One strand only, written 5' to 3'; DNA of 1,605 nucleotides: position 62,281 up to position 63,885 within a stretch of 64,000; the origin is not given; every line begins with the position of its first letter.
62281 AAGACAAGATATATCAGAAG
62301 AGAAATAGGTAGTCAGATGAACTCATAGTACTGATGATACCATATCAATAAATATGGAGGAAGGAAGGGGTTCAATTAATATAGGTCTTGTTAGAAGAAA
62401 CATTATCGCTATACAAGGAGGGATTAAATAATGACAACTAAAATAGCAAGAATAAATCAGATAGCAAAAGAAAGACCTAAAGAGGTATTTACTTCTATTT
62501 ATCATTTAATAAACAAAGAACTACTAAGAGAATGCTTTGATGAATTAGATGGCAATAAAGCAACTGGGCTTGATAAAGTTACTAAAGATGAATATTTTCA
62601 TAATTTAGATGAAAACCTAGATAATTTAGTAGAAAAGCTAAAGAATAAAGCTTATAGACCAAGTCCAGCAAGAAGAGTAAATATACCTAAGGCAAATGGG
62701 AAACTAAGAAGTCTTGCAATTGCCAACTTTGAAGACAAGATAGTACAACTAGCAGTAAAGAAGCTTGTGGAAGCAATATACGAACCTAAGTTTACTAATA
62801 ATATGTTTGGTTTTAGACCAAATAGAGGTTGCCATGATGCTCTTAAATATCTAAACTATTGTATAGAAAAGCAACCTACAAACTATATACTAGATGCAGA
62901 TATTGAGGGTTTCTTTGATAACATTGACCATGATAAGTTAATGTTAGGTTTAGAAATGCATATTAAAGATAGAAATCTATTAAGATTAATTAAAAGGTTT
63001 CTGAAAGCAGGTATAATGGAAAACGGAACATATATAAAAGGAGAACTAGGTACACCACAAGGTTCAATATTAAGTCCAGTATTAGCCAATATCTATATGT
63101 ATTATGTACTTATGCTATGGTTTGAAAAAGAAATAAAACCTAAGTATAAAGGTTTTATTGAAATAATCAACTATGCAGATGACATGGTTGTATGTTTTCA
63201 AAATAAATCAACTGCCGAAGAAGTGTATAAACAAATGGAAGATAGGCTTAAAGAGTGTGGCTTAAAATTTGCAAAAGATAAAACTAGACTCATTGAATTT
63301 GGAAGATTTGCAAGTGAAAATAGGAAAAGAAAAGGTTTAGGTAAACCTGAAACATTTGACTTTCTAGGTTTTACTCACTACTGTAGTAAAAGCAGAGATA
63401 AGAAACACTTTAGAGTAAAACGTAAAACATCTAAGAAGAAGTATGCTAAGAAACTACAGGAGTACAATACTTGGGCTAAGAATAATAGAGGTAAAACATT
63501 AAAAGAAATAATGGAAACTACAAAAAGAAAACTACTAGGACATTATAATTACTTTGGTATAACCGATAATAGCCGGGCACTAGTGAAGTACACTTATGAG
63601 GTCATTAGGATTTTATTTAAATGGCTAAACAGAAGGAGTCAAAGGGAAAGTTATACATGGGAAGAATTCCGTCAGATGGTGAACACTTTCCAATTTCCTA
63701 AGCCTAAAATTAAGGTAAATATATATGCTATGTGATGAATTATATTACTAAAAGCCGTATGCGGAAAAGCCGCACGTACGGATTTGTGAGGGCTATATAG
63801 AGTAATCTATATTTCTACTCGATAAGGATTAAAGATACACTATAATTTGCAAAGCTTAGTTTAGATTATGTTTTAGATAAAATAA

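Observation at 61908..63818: Intact group II intron inserted into the last codons of a solo IS605-family tnpB, at its ωRNA end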

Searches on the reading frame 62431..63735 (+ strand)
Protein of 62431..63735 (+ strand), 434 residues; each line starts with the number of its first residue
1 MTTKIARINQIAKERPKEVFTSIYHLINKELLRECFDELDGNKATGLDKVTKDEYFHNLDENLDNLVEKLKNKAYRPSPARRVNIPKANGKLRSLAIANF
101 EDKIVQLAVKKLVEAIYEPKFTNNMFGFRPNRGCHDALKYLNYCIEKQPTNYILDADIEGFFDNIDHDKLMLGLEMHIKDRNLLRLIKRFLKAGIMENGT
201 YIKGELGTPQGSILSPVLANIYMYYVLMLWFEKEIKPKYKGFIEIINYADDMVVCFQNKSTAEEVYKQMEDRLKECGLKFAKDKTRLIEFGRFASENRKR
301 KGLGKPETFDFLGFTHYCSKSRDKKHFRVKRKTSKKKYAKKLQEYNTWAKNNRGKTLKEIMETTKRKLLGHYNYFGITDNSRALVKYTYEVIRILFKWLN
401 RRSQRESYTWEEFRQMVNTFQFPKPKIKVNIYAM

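Call 5: search_protein_families(library=pfam, proteins=[window:62431-63735:+], max_evalue=0.01)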
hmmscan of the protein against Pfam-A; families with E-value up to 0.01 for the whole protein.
window:62431-63735:+ (434 aa): 2 families
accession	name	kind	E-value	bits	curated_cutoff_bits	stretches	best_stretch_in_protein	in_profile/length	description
PF00078.32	RVT_1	-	9e-41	140.3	29.6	1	85-315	1-204/205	Reverse transcriptase (RNA-dependent DNA polymerase)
PF08388.16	GIIM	-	0.00023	21.5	23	1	347-410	10-74/80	Group II intron, maturase-specific domain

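Call 7: find_encoding_contigs(protein=window:62431-63735:+, flank=6000, max_places=10)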
Protein window:62431-63735:+ (434 aa): 19 contigs read that carry it; 10 places shown.
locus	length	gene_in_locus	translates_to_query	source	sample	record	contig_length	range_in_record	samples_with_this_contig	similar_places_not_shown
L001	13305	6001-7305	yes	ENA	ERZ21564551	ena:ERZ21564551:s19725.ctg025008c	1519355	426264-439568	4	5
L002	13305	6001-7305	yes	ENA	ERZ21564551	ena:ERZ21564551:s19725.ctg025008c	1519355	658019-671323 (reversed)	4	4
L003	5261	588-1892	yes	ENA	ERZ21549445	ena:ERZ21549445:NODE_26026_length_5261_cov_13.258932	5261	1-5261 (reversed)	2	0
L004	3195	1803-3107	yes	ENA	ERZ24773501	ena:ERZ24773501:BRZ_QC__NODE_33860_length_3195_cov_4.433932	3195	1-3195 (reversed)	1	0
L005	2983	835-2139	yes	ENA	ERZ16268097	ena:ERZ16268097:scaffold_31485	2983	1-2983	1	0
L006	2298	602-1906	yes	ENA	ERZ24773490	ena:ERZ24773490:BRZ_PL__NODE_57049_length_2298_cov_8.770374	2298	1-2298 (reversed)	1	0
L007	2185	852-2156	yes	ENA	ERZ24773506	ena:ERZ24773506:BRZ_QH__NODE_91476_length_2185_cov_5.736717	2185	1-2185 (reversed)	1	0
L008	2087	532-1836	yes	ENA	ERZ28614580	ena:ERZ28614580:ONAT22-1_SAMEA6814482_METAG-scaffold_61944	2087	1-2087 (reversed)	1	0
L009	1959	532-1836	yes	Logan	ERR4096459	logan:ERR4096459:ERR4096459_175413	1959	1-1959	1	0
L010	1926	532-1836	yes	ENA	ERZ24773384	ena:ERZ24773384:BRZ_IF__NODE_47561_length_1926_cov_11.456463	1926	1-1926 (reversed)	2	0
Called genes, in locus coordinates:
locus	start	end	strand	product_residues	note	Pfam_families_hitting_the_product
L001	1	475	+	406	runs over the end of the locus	PF00589:Phage_integrase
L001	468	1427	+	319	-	PF00589:Phage_integrase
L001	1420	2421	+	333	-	PF02899:Phage_int_SAM_1, PF13495:Phage_int_SAM_4 (weak), PF00589:Phage_integrase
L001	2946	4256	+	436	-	-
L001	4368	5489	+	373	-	PF12323:HTH_OrfB_IS605, PF01385:OrfB_IS605, PF07282:Cas12f1-like_TNB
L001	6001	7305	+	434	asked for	PF00078:RVT_1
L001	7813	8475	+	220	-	PF00072:Response_reg, PF00486:Trans_reg_C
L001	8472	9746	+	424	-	PF00512:HisKA, PF02518:HATPase_c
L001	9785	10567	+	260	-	PF00106:adh_short, PF13561:adh_short_C2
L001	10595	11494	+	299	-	-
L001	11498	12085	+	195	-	-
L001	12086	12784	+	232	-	PF03009:GDPD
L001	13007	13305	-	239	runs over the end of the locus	-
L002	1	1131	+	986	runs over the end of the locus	PF02811:PHP, PF07733:DNA_pol3_alpha, PF17657:DNA_pol3_finger, PF14579:HHH_6, PF01336:tRNA_anti-codon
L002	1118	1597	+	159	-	PF01252:Peptidase_A8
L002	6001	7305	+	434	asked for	PF00078:RVT_1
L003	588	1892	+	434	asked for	PF00078:RVT_1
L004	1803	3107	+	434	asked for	PF00078:RVT_1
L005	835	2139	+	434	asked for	PF00078:RVT_1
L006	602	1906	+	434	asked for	PF00078:RVT_1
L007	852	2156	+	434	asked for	PF00078:RVT_1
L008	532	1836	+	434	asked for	PF00078:RVT_1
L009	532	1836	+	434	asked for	PF00078:RVT_1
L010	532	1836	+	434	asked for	PF00078:RVT_1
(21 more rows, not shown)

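Call 21: search_solved_structures(query=window:62431-63735:+, max_evalue=0.001)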
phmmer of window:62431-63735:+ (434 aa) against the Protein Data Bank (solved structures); distinct sequences matched with E-value up to 0.001: 12.
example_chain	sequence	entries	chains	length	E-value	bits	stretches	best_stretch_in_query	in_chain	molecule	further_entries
5g2x_C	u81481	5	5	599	4.6e-44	154.1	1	5-233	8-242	GROUP II INTRON-ENCODED PROTEIN LTRA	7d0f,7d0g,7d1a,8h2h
5hhl_A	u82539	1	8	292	1.8e-40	142.2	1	28-286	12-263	Retron-type reverse transcriptase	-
7uim_D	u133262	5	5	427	1.9e-40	142.1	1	28-377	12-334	Group II intron reverse transcriptase/maturase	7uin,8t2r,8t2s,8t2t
6ar1_A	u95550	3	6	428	2.9e-40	141.6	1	37-281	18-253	GsI-IIC RT | Trt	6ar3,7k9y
5hhj_A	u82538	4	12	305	1.3e-39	139.4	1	23-286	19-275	Retron-type reverse transcriptase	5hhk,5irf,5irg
6me0_C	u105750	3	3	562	4.9e-35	124.3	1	37-414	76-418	Maturase reverse transcriptase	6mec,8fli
7kft_D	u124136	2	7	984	7.6e-15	57.8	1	62-291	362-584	Cas6-RT-Cas1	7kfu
9ioa_A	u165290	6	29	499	1.2e-09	40.7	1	64-338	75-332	RNA-dependent DNA polymerase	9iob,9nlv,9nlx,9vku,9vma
8ub7_A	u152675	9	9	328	7.4e-09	38.1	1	62-281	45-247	Reverse transcriptase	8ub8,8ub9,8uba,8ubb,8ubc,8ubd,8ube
8bgj_A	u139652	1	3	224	7.9e-08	34.7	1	89-287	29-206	RNA-directed DNA polymerase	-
9d4s_A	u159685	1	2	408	0.00016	23.8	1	69-292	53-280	Group II intron-like 4 reverse transcriptase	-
9d5x_A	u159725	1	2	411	0.00016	23.8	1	69-292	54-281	Group II intron-like 4 reverse transcriptase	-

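Call 22: find_related_loci(query=window:62431-63735:+, collection=genome_contigs, flank=4000)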
Query window:62431-63735:+ (434 aa) in genome_contigs; peptide patterns used: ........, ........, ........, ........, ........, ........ (x = any residue, [..] = any of these).
405 stretches matched a pattern; 381 encode a relative of the query (tblastn E <= 1e-3); the best 80 are kept; 80 distinct loci.
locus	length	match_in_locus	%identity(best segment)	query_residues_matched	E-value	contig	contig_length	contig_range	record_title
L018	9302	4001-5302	95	1-434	0e+0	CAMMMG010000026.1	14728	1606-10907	MAG: uncultured Tenericutes bacterium isolate ERR4835866_bin.4_MetaWRAP_v1.1_MAG genome assembly, contig: NODE_1946_leng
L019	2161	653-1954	94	1-434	0e+0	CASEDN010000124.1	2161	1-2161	uncultured bacterium isolate SI.O91.metabat-bins.44 genome assembly, contig: SI.O91.metabat-bins.44.fa_k141_346471, whol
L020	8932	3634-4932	93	1-433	0e+0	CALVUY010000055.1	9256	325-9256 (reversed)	MAG: uncultured Bacilli bacterium isolate BRZ_EQ__bin120 genome assembly, contig: BRZ_EQ__NODE_10682_length_9256_cov_9.6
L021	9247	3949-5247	89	1-433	0e+0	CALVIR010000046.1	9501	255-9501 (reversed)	MAG: uncultured Bacilli bacterium isolate BRZ_HM__bin47 genome assembly, contig: BRZ_HM__NODE_6623_length_9501_cov_10.45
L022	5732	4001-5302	100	1-434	0e+0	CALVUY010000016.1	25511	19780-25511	MAG: uncultured Bacilli bacterium isolate BRZ_EQ__bin120 genome assembly, contig: BRZ_EQ__NODE_3202_length_25511_cov_10.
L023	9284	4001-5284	73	1-428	0e+0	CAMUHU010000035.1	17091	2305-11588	MAG TPA_asm: uncultured Clostridium sp. isolate SRR14038232_bin.19_metawrap_v1.3_MAG genome assembly, contig: NODE.4149_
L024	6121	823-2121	70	1-434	0e+0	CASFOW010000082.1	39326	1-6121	uncultured bacterium isolate SI.A102.metabat-bins.216 genome assembly, contig: SI.A102.metabat-bins.216.fa_k141_515005,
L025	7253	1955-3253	71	1-434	0e+0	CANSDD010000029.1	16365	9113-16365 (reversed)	MAG TPA_asm: uncultured Tenericutes bacterium isolate SRR15510215_bin.47_metawrap_v1.3_MAG genome assembly, contig: NODE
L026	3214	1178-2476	73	1-434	0e+0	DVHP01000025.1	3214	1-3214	MAG TPA_asm: Candidatus Ventrenecus avicola isolate ChiW22-487 ChiW22__C28606_L3214_SRR5556882, whole genome shotgun seq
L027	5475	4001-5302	69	1-434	0e+0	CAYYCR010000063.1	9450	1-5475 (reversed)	MAG TPA_asm: uncultured Muribaculaceae bacterium isolate SRP287540_co2_371 genome assembly, contig: NODE_8096_length_945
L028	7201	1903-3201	71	1-434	0e+0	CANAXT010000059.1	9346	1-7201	MAG TPA_asm: uncultured Tenericutes bacterium isolate SRR16350204_bin.22_metawrap_v1.3_MAG genome assembly, contig: NODE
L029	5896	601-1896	71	1-433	0e+0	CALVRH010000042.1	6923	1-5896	MAG: uncultured Bacilli bacterium isolate BRZ_L__bin94 genome assembly, contig: BRZ_L__NODE_17118_length_6923_cov_65.994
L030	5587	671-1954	70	1-430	0e+0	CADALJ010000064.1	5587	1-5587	MAG: uncultured Erysipelotrichaceae bacterium isolate RUG13398 genome assembly, contig: RUG13398_asm_64, whole genome sh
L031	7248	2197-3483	62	1-432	5e-180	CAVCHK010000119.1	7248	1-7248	Paludibacteraceae bacterium isolate G02611-L1_cleanbin_000020 genome assembly, contig: Spades_G02611-L1_contig_2867, who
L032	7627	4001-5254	52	1-418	1e-139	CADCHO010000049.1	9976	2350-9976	MAG: uncultured Clostridiales bacterium isolate RUG14658 genome assembly, contig: RUG14658_asm_49, whole genome shotgun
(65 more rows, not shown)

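Call 54: search_protein_families(library=ncbifam, proteins=[window:62431-63735:+], max_evalue=0.001)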
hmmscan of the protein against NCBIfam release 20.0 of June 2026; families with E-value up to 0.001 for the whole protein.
window:62431-63735:+ (434 aa): 5 families
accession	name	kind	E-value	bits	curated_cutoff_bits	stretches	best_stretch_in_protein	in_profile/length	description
TIGR04416.1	group_II_RT_mat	equivalog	1.1e-105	353.7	300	1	30-402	2-352/353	group II intron reverse transcriptase/maturase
NF041747.1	Drt3a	equivalog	1.7e-22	80.3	200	1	27-340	6-287/412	antiviral reverse transcriptase Drt3a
NF041746.1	Drt2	equivalog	3.1e-20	72.7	390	1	204-395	220-396/416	antiviral reverse transcriptase Drt2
NF038233.2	retron_St85_RT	exception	4.8e-15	55.6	235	1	81-303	26-228/289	retron St85 family RNA-directed DNA polymerase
NF042941.1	Retron_TIR_antiphage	equivalog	3.4e-09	36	600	1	81-374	30-300/464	TIR domain-containing anti-phage reverse transcriptase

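Call 59: search_dna_similar(query=window:62431-63735:+, collection=plasmids, mode=protein, max_rows=40, max_evalue=1e-30)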
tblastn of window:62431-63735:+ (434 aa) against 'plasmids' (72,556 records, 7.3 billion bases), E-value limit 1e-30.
The search stops at 5000 records and this limit was reached: more records match than are counted here, and every count below describes the 5000 best-scoring records only.
Records with a match: at least 5000; places in all: 7046; records where one place covers at least 80% of the query: 4519.
Best place of each record, by identity: <60% 5000.
By first word of the organism name: Klebsiella 3691; Escherichia 251; Enterobacter 137; Sinorhizobium 106; Rhizobium 54; Citrobacter 51; Bacillus 48; Bradyrhizobium 44; Piscirickettsia 44; Salmonella 44; and 109 more.
By predicted mobility (MOB-suite, as given by PLSDB): conjugative 2701; mobilizable 1188; non-mobilizable 1111.
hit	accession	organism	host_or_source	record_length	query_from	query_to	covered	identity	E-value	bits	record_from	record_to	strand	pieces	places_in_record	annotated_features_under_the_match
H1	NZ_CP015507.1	Cytobacillus oceanisediminis 2691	seawater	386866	1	434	100%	53.1%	6e-142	455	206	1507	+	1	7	ltrA: group II intron reverse transcriptase/maturase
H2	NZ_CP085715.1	Peribacillus asahii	single cell,soil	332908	1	434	100%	52.9%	2e-136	439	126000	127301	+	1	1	ltrA: group II intron reverse transcriptase/maturase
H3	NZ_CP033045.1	Mesobacillus foraminis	cell culture,Red Sea lagoons-Mangrove ...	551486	1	434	100%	52.1%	8e-117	446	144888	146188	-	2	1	none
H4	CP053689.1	Arthrobacter citreus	pure culture,soil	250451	1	434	100%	51.7%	2e-133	431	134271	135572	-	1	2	ltrA: group II intron reverse transcriptase/maturase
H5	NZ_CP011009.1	Peribacillus simplex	cell culture,sugar beet rhizosphere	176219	1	434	100%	51.3%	3e-134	432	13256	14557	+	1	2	ltrA: group II intron reverse transcriptase/maturase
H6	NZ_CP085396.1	Peribacillus frigoritolerans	single cell,soil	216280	1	434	100%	50.6%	1e-132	428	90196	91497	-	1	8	ltrA: group II intron reverse transcriptase/maturase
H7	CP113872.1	Candidatus Megaera polyxenophila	Euplotes woodruffi,mixed host and ...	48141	1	434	100%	46.6%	4e-114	375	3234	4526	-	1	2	Group II intron reverse transcriptase/maturase | hypothetical protein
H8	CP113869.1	Candidatus Megaera polyxenophila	Euplotes woodruffi,mixed host and ...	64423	1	434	100%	46.6%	4e-114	375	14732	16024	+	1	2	Group II intron reverse transcriptase/maturase | hypothetical protein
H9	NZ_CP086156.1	Clostridium tagluense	single colony,Lamb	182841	3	431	99%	46.3%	1e-112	370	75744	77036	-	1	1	ltrA: group II intron reverse transcriptase/maturase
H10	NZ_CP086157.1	Clostridium tagluense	single colony,Lamb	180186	3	431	99%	46.3%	2e-112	370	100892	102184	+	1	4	ltrA: group II intron reverse transcriptase/maturase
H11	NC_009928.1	Acaryochloris marina MBIC11017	-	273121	3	432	99%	44.8%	2e-111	367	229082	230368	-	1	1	ltrA: group II intron reverse transcriptase/maturase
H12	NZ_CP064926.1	Acaryochloris marina S15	cell culture,surface of Pikea pinnata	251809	2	432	99%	43.0%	1e-104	347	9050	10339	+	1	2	reverse transcriptase domain-containing protein | group II intron maturase-specific domain-containing protein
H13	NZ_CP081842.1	Agrobacterium vitis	Vitis,Cell culture,South Africa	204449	1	428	99%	42.8%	4e-91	308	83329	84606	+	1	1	ltrA: group II intron reverse transcriptase/maturase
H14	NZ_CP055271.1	Agrobacterium vitis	Vitis vinifera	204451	1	428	99%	42.8%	4e-91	308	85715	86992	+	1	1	ltrA: group II intron reverse transcriptase/maturase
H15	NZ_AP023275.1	Agrobacterium vitis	Vitis vinifera,grapevine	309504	1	428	99%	42.8%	4e-91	308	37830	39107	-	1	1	ltrA: group II intron reverse transcriptase/maturase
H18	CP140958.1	Sinorhizobium meliloti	Medicago lupulina,whole organism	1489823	1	425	98%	42.2%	5e-98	328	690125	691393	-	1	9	ltrA: group II intron reverse transcriptase/maturase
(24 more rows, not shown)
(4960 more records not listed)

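Call 60: get_annotated_region(hit=H18, flank=1500)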
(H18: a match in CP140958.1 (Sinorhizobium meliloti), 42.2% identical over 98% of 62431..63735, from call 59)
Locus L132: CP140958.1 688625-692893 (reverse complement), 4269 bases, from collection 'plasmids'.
description: Sinorhizobium meliloti strain ml45 plasmid pSymA, complete sequence
organism: Sinorhizobium meliloti (NCBI taxid 382)
taxonomy: Bacteria; Pseudomonadota; Alphaproteobacteria; Hyphomicrobiales; Rhizobiaceae; Sinorhizobium; Sinorhizobium meliloti
host: -; source: Medicago lupulina,whole organism; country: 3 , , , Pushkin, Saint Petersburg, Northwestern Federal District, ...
typing (MOB-suite, as given by PLSDB): conjugative; relaxase MOBQ; mating-pair formation MPF_T
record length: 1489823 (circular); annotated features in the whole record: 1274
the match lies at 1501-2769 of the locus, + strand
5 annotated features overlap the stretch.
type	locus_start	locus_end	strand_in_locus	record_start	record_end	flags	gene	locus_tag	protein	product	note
CDS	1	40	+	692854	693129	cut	-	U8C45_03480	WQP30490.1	type II toxin-antitoxin system ParD family antitoxin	-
CDS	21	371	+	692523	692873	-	-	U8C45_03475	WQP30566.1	type II toxin-antitoxin system RelE/ParE family toxin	-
CDS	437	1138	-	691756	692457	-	-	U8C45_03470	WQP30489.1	aldo/keto reductase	-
CDS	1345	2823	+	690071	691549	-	ltrA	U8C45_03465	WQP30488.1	group II intron reverse transcriptase/maturase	-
CDS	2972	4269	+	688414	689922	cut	istA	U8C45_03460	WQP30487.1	IS21-like element ISRm9 family transposase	-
